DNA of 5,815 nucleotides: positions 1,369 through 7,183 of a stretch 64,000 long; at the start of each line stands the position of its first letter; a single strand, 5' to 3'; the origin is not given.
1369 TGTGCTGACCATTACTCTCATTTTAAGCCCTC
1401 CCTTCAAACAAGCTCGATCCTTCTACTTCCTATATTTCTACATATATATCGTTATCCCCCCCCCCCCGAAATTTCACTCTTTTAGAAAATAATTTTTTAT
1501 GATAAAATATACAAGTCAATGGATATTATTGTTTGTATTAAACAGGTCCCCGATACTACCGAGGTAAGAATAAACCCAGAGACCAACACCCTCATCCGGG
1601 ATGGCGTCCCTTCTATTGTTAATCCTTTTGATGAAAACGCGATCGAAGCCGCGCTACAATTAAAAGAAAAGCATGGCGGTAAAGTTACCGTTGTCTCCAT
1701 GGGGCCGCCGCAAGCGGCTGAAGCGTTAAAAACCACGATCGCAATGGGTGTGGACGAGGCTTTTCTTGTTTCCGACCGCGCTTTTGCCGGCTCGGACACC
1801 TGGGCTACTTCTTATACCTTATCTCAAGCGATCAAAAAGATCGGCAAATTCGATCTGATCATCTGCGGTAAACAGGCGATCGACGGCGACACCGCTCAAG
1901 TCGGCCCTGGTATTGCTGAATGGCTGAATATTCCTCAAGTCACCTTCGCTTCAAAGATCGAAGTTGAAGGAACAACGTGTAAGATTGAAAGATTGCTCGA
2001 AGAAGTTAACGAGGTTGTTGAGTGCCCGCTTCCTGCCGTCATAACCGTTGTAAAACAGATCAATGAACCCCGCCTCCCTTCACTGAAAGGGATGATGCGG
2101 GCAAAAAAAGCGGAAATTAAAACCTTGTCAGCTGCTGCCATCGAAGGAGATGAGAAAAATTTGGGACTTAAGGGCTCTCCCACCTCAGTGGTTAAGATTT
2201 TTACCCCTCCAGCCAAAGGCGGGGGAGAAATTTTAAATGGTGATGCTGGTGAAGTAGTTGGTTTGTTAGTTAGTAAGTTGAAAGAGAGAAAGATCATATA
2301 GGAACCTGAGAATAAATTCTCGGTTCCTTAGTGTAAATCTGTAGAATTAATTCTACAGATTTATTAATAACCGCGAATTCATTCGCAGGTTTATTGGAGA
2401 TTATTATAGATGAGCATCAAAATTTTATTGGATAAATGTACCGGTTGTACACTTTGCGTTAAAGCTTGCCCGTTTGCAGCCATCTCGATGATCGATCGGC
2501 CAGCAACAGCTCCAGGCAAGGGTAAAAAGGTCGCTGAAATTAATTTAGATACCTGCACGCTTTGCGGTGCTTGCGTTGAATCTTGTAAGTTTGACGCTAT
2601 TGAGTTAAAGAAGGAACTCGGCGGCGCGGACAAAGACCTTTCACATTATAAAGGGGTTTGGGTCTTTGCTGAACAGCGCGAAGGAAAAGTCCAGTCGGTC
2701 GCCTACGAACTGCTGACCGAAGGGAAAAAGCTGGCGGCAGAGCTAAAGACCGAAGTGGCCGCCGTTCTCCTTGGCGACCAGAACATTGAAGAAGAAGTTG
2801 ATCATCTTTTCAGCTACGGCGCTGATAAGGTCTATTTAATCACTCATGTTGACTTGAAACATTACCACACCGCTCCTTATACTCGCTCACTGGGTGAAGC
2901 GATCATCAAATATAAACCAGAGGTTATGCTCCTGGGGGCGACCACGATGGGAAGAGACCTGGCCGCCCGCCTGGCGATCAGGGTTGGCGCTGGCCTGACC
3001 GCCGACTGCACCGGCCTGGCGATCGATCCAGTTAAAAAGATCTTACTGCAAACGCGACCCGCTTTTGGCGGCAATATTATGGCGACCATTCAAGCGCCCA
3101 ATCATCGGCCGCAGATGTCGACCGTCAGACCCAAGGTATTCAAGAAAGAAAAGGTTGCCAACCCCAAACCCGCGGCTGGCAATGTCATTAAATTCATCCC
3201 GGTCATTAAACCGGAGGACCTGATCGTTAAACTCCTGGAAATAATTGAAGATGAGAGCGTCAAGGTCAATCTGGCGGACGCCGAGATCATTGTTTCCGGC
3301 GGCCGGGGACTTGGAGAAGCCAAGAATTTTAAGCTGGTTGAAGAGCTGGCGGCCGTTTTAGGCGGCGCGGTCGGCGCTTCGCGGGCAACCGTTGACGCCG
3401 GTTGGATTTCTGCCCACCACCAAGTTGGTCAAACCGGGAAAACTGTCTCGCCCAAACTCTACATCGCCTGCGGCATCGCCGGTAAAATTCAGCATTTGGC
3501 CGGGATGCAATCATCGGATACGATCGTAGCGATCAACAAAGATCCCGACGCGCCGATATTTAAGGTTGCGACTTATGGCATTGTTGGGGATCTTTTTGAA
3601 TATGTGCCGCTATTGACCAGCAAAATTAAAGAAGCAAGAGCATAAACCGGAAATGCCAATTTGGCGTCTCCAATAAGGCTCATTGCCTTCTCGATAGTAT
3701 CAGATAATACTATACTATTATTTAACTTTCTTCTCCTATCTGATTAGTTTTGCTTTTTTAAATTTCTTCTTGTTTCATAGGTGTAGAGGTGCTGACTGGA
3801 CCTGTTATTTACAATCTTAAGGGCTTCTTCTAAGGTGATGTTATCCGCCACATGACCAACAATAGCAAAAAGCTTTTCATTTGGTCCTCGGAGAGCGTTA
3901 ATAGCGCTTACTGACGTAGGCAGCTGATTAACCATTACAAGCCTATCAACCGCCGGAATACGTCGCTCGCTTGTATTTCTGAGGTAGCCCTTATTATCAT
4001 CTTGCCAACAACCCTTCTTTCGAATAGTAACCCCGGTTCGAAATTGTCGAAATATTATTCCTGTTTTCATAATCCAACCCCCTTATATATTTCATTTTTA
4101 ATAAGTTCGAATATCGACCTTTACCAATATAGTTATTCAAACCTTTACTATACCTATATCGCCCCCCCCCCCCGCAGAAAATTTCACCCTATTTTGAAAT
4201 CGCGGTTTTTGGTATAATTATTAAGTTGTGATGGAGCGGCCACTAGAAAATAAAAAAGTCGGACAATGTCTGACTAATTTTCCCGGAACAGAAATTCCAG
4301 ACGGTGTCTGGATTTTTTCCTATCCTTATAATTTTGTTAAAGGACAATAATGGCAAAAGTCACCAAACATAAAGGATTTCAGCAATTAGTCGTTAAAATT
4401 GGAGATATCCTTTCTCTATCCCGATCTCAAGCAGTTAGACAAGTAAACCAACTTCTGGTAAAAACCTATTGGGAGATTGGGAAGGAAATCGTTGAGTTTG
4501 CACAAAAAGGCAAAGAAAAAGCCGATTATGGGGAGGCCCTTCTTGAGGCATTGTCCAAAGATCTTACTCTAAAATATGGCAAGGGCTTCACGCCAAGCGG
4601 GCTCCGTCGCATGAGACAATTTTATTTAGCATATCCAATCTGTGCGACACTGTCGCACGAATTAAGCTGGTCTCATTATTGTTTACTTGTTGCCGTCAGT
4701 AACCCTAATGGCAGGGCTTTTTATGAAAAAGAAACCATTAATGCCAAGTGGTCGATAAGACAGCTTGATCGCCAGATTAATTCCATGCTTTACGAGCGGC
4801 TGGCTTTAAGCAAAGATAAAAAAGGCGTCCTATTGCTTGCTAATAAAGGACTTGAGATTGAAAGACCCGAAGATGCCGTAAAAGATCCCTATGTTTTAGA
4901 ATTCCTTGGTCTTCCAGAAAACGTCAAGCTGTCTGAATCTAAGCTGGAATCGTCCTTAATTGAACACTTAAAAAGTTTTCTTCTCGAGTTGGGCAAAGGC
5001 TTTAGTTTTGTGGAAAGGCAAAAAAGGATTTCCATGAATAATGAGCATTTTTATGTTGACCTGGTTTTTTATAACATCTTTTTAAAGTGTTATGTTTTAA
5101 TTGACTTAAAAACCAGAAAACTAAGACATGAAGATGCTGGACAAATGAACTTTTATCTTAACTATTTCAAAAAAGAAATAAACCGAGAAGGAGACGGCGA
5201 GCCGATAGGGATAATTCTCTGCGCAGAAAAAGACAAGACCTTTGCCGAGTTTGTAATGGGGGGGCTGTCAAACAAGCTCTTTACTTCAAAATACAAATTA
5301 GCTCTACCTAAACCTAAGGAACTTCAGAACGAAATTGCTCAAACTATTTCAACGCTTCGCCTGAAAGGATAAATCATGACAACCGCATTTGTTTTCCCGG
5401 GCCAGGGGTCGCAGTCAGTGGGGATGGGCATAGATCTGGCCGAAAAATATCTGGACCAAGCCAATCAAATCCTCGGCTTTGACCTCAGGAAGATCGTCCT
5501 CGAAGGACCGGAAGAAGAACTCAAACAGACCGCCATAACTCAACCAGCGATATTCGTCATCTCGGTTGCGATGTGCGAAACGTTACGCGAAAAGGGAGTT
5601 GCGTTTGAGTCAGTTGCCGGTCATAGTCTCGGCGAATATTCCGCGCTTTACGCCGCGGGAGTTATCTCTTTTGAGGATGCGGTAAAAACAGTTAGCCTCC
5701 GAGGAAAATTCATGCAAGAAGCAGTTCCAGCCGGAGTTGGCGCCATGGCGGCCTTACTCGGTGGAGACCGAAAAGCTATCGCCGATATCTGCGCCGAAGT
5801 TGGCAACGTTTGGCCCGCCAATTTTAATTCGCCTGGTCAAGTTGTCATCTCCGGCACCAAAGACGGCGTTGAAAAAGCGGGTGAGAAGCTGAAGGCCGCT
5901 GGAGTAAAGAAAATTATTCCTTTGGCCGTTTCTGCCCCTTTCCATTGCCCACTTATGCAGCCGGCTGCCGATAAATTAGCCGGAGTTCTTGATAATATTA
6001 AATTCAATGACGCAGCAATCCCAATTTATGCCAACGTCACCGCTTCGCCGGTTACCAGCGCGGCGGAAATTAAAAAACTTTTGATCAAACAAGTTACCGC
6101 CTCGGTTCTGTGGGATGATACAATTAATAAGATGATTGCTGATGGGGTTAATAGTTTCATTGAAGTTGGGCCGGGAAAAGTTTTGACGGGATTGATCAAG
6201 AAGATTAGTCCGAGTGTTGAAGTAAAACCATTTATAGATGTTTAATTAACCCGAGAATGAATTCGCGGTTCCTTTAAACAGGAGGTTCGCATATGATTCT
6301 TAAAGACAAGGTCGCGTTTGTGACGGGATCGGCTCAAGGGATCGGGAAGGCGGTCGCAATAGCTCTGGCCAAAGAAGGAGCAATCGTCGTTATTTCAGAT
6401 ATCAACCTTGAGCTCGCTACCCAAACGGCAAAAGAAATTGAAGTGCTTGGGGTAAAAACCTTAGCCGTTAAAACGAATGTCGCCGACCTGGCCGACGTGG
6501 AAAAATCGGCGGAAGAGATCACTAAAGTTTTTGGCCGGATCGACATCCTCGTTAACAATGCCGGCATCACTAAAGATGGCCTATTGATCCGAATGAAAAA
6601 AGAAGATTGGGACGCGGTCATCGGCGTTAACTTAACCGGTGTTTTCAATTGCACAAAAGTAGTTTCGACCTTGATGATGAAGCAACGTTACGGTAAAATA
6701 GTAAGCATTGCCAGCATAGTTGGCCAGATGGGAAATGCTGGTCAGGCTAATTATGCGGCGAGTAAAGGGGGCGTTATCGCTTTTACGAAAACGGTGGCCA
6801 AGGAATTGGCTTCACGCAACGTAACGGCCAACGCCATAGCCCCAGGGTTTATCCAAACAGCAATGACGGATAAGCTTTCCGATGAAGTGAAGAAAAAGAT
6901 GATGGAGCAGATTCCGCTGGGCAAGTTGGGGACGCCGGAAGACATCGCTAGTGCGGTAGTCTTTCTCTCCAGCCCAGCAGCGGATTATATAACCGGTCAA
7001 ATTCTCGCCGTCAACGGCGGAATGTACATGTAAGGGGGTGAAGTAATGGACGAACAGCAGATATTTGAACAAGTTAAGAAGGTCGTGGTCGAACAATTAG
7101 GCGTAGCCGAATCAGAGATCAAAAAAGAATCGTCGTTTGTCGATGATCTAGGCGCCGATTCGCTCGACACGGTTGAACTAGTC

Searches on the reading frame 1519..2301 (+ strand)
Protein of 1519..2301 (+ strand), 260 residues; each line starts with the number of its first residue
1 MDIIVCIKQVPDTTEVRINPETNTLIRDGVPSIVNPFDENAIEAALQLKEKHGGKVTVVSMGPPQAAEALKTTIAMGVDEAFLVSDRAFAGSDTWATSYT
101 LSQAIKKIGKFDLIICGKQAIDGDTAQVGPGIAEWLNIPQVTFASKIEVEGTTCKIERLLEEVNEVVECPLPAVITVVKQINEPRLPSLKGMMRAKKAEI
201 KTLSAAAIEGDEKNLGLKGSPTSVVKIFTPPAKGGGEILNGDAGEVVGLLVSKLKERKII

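Call 7: search_protein_families(library=pfam, proteins=[window:1519-2301:+])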
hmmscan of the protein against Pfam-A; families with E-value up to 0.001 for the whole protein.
window:1519-2301:+ (260 aa): 1 family
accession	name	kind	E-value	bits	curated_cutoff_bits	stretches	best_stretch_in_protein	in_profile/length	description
PF01012.27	ETF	-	4.7e-55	186.6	26.7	1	23-207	2-180/181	Electron transfer flavoprotein domain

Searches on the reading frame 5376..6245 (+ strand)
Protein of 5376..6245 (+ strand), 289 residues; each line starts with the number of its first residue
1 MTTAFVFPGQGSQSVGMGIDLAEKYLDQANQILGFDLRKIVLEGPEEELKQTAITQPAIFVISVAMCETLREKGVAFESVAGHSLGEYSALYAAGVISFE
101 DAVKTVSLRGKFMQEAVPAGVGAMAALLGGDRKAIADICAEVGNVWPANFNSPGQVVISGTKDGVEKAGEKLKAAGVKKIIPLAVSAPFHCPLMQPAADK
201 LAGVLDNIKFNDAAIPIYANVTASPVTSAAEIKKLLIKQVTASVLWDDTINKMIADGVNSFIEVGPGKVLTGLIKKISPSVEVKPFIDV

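Call 7: search_protein_families(library=pfam, proteins=[window:5376-6245:+])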
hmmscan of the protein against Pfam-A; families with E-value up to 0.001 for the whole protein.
window:5376-6245:+ (289 aa): 1 family
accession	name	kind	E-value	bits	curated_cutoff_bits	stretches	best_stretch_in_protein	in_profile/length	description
PF00698.26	Acyl_transf_1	-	1.2e-45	156.8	32.7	1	5-275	2-276/319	Acyl transferase domain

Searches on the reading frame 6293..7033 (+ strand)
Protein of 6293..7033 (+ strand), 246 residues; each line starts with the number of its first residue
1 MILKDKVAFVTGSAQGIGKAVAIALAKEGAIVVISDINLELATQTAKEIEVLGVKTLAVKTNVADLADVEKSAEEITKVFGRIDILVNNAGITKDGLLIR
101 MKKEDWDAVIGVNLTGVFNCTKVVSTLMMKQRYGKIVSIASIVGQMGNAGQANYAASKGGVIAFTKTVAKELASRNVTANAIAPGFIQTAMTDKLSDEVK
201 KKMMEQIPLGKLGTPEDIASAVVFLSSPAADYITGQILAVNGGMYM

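Call 7: search_protein_families(library=pfam, proteins=[window:6293-7033:+])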
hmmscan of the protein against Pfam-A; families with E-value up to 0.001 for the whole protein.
window:6293-7033:+ (246 aa): 3 families
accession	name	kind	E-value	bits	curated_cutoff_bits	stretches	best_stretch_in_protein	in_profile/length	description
PF13561.12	adh_short_C2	-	9.9e-68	228.7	27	1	12-244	1-235/236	Enoyl-(Acyl carrier protein) reductase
PF00106.31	adh_short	-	5e-61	206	26.6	1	6-198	1-193/195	short chain dehydrogenase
PF08659.16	KR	-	6.9e-20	72.2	22.6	1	9-185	4-176/180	KR domain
